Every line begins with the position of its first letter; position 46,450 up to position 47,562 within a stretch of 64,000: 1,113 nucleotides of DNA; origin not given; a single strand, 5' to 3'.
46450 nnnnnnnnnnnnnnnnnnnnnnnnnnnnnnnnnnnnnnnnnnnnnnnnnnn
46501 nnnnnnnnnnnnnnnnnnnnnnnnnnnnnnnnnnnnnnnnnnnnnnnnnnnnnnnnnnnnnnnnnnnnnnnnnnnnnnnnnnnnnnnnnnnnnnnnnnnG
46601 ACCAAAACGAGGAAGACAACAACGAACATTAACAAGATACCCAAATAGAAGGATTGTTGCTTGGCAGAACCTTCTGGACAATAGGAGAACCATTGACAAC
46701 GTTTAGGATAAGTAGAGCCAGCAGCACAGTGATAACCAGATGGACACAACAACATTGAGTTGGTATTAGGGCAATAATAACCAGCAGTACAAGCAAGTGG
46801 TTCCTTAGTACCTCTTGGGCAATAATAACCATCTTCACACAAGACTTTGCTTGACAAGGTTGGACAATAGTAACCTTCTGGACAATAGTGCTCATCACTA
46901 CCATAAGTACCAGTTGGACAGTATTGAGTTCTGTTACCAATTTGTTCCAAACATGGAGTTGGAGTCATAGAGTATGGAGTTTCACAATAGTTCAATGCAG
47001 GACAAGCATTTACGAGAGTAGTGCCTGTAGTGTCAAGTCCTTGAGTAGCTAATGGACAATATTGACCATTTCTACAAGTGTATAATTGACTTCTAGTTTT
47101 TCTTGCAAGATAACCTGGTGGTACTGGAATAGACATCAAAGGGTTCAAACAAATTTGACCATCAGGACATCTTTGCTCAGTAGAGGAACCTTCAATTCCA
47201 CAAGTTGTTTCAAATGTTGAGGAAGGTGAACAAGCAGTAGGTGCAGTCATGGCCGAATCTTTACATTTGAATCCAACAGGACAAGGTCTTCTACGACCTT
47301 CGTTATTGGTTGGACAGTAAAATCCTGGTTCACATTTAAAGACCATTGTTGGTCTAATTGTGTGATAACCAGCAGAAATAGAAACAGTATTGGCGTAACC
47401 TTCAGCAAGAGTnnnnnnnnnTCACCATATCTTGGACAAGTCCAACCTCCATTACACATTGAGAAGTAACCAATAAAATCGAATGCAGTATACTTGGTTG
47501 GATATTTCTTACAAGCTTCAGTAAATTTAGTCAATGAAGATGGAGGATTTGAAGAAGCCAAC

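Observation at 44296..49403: A roughly 1,700-aa signal-peptide protein with a huge ectodomain, Cys-rich GYYCP repeats and an ABCG module whose ATPase motifs are degenerate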

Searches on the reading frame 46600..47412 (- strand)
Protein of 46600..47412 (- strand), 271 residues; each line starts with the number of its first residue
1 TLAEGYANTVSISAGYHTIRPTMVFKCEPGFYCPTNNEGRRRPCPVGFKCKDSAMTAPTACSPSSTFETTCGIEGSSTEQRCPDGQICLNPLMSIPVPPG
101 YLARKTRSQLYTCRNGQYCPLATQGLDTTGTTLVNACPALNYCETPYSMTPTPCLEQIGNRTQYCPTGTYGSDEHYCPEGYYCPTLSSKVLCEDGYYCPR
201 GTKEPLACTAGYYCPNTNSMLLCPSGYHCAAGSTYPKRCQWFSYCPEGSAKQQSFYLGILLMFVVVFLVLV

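Call 16: search_protein_families(library=pfam, proteins=[window:46600-47412:-], max_evalue=10)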
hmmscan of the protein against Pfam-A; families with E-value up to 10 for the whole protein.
window:46600-47412:- (271 aa): 0 families
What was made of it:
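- On Adp1 / ABCG24/28-type ABCG (TMH1-NBD-TMH6): No Pfam EGF hit (call 16), so 'EGF-type' holds only at the level of fold and repeat class.
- Closest known: Cys-rich ephrin-receptor-like / TNFR-like repeat ectodomains. Different: The window sequence itself has no Pfam hit (call 16).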

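Call 65: predict_structure(alignment_id=A2)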
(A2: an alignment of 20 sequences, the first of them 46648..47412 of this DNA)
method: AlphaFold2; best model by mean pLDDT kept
length: 255 residues; sequences in the alignment: 20
mean_pLDDT: 84.6   pTM: 0.57
mean pLDDT of the five models: 84.6, 84.1, 82.7, 82.5, 82.1
residues with pLDDT >= 90: 121; 70-90: 102; 50-70: 20; < 50: 12
segments of 3 or more residues with pLDDT < 50: 123-132
pLDDT, mean of each block of 10 residues (from residue 1): 58 87 88 85 94 94 86 90 84 82 76 75 49 68 78 89 91 91 94 93 93 93 95 93 90 82
secondary structure, 60 per line:
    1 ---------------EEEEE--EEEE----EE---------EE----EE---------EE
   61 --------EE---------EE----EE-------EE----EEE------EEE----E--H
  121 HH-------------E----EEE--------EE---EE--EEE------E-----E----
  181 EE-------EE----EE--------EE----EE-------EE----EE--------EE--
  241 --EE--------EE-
elements in order: E16-20 E23-26 E101-103 E110-112 E141-143 E161-163
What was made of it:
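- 46660..47412 (-): Residues 665-915: Cys-rich stalk with 24 Cys and repeated C-x-x-G-[YF]-[YF]-C-P units. AF2 pLDDT 84.6, a rod of beta-hairpins (call 65).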

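Call 68: fold_search(model_id=the predicted structure, library=pdb)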
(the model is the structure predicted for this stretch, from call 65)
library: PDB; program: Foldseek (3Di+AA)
matches with E <= 10: 287; with E <= 0.001: 7
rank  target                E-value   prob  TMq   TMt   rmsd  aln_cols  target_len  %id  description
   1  8wa2_E                2.0e-07  1.00  0.50  0.12   7.9       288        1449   17  cryo-EM structure of native mastigonemes isolated from Chlamydomonas reinhardtii at 3.0 angstrom resolution (released 2024-04-10)
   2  9b4h_A                2.1e-07  1.00  0.48  0.09   9.0       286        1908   18  Chlamydomonas reinhardtii mastigoneme filament (released 2024-04-10)
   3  8wa2_F                2.5e-07  1.00  0.49  0.12   8.0       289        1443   17  cryo-EM structure of native mastigonemes isolated from Chlamydomonas reinhardtii at 3.0 angstrom resolution (released 2024-04-10)
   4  8wa2_A                6.8e-07  1.00  0.48  0.09   9.1       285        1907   18  cryo-EM structure of native mastigonemes isolated from Chlamydomonas reinhardtii at 3.0 angstrom resolution (released 2024-04-10)
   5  8wa2_C                7.2e-06  1.00  0.32  0.08  13.6       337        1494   16  cryo-EM structure of native mastigonemes isolated from Chlamydomonas reinhardtii at 3.0 angstrom resolution (released 2024-04-10)
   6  8wa2_D                5.8e-05  1.00  0.34  0.09  11.1       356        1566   15  cryo-EM structure of native mastigonemes isolated from Chlamydomonas reinhardtii at 3.0 angstrom resolution (released 2024-04-10)
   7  8tx1                  6.5e-05  1.00  0.45  0.09   7.3       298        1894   15  Characterization of the Chlamydomonas Flagellar Mastigoneme Filament Structure at 3.6A (released 2023-10-25)
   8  9vqm_C                5.2e-03  0.96  0.21  0.08  14.6       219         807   15  Cryo-EM structure of Elapor1WT in tetrameric form (released 2025-07-23)
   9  9vqm_D                1.0e-02  0.93  0.22  0.09  13.7       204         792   14  Cryo-EM structure of Elapor1WT in tetrameric form (released 2025-07-23)
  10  4kgq_D                3.2e-02  0.41  0.17  0.24  12.3       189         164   15  Crystal structure of a human light loop mutant in complex with dcr3 (released 2013-07-10)
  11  9vql_B                3.5e-02  0.44  0.21  0.07  19.8       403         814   12  Cryo-EM structure of the dimeric Elapor1 mutant (released 2025-07-23)
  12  9vql_A                4.2e-02  0.72  0.21  0.07  15.4       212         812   16  Cryo-EM structure of the dimeric Elapor1 mutant (released 2025-07-23)
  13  9vqm_B                4.4e-02  0.25  0.20  0.08  20.7       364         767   12  Cryo-EM structure of Elapor1WT in tetrameric form (released 2025-07-23)
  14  6cpr_D                7.7e-02  0.54  0.15  0.28  14.8       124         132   19  Crystal structure of 4-1BBL/4-1BB complex in C2 space group (released 2018-05-09)
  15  6cu0_K                1.0e-01  0.66  0.20  0.32   7.8       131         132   16  Crystal structure of 4-1BBL/4-1BB (C121S) complex in P21 space group (released 2018-05-09)
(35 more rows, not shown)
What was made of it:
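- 46660..47412 (-): Foldseek matches the Chlamydomonas mastigoneme Cys-rich repeats (E 2e-7), then Elapor1 and TNFR family (call 68).
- On Adp1 / ABCG24/28-type ABCG (TMH1-NBD-TMH6): Predicted hairpin-repeat rod (calls 65, 68).
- Closest known: Cys-rich ephrin-receptor-like / TNFR-like repeat ectodomains. Same: Its best structural matches are these proteins (call 68).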

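Call 81: find_homologous_proteins(query=A2, max_evalue=1e-10)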
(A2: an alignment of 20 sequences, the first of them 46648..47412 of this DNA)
Query A2 (20 sequences) (255 aa, profile of the alignment): 713 proteins with E <= 1e-10 among 4345 candidates; the best 120 are listed.
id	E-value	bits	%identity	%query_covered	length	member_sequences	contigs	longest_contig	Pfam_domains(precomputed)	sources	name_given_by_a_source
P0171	1.2e-63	233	35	90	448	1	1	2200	PF00005.34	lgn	-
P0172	9.0e-50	188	35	72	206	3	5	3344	-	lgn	-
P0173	6.4e-48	182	31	86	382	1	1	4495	-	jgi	-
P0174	1.7e-44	170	30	82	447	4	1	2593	-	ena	-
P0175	8.5e-44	168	32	79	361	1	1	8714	-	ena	-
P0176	3.4e-42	163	31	70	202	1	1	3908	-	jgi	jgi:hypothetical protein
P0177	2.1e-38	150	32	65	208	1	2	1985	-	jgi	jgi:hypothetical protein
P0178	3.0e-38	150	32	67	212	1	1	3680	-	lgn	-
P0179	5.3e-37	146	34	58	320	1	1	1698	-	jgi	-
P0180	7.4e-36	142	27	89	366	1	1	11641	-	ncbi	-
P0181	1.8e-34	137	29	78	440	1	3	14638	-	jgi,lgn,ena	-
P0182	6.0e-34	136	27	86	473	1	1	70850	-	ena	-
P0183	8.2e-34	135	33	59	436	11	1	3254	-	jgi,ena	jgi:hypothetical protein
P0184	1.7e-33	134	30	93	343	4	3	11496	-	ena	-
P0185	3.1e-33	133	34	30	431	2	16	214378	-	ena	-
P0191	4.1e-31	126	31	86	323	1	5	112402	PF07699.20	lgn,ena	-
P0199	3.0e-28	117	31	98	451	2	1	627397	PF07562.21,PF23091.3,PF00020.25,PF07699.20,PF26010.1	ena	-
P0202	1.8e-27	115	26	85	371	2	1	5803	PF07699.20,PF26010.1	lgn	-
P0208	6.3e-27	113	28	93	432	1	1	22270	PF07699.20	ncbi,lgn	-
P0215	8.7e-26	109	30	90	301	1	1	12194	PF07699.20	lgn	-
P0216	9.4e-26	109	28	86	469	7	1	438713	PF07699.20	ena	-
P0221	1.7e-24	105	25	84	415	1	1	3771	PF07699.20,PF26010.1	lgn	-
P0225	3.7e-24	104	27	65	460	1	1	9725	PF07699.20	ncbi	ncbi:unnamed protein product, partial [Laminaria digitata]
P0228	9.0e-24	102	28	91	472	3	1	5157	PF07699.20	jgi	jgi:hypothetical protein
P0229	1.4e-23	102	37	27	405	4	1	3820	PF07699.20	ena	-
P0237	4.3e-23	100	28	76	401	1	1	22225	PF00020.25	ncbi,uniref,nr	ncbi:hypothetical protein THRCLA_21432 [Thraustotheca clavata]|uniref:Uncharacterized protein n=1 Ta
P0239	4.7e-23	100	27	87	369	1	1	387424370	PF07699.20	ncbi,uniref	ncbi:scavenger receptor class F member 1-like [Pseudophryne corroboree]|uniref:scavenger receptor cl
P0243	8.2e-23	99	28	88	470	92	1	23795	PF07699.20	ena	-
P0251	1.3e-22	99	29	92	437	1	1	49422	PF07699.20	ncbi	ncbi:unnamed protein product, partial [Chrysoparadoxa australica]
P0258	3.2e-22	97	24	85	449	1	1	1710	PF27023.1,PF07699.20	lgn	-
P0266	5.9e-22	96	29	54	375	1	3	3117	PF07699.20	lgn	-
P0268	6.4e-22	96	27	93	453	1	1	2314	PF07699.20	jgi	-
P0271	8.3e-22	96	29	88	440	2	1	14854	PF07699.20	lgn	-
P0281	1.7e-21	95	27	96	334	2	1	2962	PF07699.20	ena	-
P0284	2.2e-21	95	29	76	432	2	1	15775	PF07699.20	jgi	jgi:hypothetical protein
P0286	2.5e-21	94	35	43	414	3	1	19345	PF07699.20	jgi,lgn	-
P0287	2.8e-21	94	28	93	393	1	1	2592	PF07699.20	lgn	-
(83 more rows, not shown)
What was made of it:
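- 46660..47412 (-): Profile hits carry Pfam PF07699 (ephrin-receptor-like) and PF00020 (TNFR) (call 81).
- Closest known: Cys-rich ephrin-receptor-like / TNFR-like repeat ectodomains. Same: Profile hits carry these Pfam domains (call 81).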
